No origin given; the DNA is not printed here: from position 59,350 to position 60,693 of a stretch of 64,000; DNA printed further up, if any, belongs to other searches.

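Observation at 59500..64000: Minimal type IV filament-like module (X - GspE/PilB ATPase - GspF/PilC platform - bitopic protein) with no pilin, secretin or peptidase in sight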

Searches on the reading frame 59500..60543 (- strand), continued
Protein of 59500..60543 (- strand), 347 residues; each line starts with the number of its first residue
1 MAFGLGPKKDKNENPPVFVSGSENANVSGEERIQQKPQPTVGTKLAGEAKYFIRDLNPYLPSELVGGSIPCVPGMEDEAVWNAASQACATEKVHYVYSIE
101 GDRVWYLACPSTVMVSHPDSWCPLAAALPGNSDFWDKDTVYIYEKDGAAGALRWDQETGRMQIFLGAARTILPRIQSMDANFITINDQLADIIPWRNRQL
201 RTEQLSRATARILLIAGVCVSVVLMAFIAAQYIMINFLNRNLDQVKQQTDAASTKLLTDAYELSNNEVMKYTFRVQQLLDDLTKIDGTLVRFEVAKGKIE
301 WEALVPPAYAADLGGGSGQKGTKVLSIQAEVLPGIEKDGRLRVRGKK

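Call 109: find_encoding_contigs(protein=P0153, flank=6000, max_places=6)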
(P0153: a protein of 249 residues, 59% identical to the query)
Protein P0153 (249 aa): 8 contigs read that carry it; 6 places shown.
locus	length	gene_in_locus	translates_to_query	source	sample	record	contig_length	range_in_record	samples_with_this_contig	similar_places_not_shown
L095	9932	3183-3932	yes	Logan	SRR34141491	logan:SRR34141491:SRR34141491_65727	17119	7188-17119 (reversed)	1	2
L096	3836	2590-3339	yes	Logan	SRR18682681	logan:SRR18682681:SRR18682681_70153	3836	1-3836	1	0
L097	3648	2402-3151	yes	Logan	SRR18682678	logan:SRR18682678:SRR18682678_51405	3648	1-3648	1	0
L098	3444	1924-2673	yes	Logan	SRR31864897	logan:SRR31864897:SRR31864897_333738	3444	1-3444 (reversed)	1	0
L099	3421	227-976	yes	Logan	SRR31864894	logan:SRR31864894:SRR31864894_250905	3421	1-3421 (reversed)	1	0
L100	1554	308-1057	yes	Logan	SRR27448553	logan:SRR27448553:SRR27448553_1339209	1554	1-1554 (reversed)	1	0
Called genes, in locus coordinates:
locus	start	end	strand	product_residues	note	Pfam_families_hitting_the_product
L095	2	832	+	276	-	?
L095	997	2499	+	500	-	PF08269:dCache_2, PF17200:sCache_2, PF17201:Cache_3-Cache_2, PF00672:HAMP (weak), PF00015:MCPsignal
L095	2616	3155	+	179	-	-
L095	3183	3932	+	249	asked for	-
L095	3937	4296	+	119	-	PF03091:CutA1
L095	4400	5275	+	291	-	PF02629:CoA_binding, PF13607:Succ_CoA_lig, PF00549:Ligase_CoA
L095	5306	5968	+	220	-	PF01257:2Fe-2S_thioredx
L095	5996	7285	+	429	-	PF01288:HPPK, PF00809:Pterin_bind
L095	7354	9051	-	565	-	PF00128:Alpha-amylase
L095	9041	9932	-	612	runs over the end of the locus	PF00128:Alpha-amylase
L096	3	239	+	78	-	?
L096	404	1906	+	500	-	PF08269:dCache_2, PF17200:sCache_2, PF17201:Cache_3-Cache_2, PF00672:HAMP (weak), PF00015:MCPsignal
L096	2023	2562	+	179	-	-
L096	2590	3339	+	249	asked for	-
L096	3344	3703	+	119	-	PF03091:CutA1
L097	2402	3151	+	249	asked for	-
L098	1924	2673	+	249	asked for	-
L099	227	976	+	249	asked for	-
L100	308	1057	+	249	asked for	-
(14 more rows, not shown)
